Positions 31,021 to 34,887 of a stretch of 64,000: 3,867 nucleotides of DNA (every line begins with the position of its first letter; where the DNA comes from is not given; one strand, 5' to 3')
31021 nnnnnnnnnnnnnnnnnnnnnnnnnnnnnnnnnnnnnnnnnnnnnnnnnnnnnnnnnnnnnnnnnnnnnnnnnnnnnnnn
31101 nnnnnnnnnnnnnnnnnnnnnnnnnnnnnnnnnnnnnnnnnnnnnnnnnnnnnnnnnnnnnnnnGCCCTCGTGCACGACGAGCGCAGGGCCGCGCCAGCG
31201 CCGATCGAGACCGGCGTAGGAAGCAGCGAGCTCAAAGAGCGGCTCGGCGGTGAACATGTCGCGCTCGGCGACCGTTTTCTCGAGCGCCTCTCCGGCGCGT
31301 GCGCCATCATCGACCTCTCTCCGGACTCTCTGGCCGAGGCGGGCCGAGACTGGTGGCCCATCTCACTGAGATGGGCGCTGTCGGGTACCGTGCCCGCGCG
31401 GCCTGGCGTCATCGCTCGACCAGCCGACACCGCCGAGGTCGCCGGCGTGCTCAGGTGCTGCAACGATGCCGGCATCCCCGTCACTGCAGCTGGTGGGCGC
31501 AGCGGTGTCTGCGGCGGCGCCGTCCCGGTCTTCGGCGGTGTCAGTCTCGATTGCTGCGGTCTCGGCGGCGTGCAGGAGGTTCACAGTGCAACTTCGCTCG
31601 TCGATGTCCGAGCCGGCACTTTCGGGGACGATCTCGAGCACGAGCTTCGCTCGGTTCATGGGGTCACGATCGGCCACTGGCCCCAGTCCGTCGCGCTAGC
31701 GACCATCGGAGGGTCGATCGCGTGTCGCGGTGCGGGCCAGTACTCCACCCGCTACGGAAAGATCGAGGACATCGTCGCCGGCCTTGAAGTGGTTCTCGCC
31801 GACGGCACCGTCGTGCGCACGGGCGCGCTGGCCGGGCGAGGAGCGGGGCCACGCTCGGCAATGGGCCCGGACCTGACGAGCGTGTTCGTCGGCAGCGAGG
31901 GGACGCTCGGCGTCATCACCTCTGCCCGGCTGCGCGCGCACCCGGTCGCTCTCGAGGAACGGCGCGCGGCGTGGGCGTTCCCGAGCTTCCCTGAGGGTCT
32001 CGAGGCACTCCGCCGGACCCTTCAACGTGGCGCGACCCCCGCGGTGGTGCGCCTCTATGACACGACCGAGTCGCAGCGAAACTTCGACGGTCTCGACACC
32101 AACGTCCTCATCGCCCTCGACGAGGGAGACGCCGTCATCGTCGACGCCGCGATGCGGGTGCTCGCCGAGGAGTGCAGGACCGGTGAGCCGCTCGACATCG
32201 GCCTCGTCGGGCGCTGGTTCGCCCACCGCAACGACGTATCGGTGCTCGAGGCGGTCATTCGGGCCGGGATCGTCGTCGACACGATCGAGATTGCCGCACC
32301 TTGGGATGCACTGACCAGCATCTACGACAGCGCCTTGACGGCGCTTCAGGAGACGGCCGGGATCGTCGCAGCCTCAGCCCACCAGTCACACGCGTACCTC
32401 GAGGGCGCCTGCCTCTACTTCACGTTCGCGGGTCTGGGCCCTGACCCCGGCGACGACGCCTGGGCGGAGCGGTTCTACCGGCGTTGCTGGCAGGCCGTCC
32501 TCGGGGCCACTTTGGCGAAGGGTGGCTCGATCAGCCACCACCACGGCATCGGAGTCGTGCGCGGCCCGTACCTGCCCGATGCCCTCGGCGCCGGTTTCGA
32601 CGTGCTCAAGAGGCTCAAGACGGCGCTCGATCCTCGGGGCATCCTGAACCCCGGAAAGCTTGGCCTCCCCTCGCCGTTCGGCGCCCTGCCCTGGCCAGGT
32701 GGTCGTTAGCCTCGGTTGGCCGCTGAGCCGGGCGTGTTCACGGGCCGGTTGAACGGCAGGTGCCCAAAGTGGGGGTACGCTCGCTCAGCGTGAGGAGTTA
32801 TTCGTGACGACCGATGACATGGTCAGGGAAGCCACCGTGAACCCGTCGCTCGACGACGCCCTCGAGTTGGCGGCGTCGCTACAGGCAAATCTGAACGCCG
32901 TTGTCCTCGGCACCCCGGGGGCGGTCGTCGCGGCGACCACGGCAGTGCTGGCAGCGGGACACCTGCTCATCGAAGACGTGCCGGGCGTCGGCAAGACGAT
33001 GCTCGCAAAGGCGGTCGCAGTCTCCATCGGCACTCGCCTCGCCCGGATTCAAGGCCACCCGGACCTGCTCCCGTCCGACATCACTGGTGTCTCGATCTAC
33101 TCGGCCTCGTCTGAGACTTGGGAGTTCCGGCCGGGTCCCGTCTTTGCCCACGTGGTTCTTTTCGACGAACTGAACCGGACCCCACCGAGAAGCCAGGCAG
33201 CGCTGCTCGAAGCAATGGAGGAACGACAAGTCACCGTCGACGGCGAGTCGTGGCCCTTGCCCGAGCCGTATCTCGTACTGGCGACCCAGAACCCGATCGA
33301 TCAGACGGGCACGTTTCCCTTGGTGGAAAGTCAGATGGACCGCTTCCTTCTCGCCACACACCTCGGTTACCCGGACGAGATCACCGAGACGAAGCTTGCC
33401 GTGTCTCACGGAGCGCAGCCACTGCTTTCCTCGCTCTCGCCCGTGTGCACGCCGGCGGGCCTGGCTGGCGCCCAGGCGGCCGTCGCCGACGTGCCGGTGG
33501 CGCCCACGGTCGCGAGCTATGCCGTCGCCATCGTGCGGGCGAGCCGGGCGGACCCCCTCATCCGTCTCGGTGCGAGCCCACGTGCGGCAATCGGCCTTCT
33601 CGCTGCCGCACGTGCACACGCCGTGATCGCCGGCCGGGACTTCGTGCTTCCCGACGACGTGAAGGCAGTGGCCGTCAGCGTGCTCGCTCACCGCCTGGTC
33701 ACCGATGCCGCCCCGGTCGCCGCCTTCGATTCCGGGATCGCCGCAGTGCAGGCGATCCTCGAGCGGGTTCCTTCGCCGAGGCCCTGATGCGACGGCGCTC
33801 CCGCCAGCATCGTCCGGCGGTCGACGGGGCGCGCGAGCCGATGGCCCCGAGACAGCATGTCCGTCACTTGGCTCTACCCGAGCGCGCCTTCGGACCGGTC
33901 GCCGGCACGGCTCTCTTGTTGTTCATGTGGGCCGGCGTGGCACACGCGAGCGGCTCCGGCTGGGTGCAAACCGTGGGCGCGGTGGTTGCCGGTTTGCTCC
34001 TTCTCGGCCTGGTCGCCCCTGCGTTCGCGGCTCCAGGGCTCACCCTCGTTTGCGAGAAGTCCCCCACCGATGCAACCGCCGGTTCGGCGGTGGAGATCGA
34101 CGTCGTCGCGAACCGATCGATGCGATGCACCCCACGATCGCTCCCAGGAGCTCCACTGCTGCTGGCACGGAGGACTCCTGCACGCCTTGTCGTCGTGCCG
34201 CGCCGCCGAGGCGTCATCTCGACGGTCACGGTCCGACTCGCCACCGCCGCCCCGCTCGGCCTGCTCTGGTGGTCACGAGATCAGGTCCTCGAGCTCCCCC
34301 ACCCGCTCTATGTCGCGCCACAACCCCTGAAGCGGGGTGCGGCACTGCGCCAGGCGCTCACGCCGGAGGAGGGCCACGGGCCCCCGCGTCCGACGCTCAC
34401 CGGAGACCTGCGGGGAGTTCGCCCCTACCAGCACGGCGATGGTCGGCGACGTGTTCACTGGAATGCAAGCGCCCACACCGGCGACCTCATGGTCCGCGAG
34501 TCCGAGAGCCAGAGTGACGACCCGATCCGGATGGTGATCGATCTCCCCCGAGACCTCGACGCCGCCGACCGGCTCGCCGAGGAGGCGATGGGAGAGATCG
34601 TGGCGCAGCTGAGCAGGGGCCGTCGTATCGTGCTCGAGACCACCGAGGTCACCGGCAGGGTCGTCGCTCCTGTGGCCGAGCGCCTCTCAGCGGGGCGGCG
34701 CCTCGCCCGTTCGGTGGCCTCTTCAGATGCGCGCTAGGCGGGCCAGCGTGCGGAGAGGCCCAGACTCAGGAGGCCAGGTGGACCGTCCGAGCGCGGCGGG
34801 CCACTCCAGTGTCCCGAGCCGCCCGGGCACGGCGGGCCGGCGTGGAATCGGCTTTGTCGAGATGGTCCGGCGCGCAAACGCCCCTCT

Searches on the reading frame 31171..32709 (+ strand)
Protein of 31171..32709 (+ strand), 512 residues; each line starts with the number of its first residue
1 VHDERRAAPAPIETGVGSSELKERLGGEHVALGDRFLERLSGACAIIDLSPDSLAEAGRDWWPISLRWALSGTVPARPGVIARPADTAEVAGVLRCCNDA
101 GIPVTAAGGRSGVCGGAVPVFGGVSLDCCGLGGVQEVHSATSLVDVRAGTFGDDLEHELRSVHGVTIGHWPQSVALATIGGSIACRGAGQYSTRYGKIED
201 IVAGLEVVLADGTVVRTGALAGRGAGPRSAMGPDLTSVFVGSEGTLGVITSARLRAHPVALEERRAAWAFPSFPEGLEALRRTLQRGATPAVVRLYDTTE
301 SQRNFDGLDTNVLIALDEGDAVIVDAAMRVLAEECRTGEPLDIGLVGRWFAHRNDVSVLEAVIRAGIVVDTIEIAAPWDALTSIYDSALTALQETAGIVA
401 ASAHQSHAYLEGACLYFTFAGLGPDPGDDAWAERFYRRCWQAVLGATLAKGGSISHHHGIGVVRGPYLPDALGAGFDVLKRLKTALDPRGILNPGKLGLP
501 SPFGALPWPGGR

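Call 32: search_protein_families(library=pfam, proteins=[window:31171-32709:+], max_evalue=0.001)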
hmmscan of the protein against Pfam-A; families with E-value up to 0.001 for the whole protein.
window:31171-32709:+ (512 aa): 2 families
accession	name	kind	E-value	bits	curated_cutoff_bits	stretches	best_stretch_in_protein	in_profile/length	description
PF02913.24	FAD-oxidase_C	-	4.2e-30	105.7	21.2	1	264-497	6-248/248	FAD linked oxidases, C-terminal domain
PF01565.28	FAD_binding_4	-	1.1e-29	103.4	26.4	1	78-218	1-139/139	FAD binding domain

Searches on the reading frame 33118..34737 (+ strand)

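Call 32: search_protein_families(library=pfam, proteins=[window:33118-34737:+], max_evalue=0.001)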
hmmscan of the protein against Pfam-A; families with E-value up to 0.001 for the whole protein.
window:33118-34737:+ (539 aa): 1 family
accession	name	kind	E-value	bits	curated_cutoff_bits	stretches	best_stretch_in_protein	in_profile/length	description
PF01882.25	DUF58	-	1.5e-06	28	23.4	1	434-478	2-46/216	Protein of unknown function DUF58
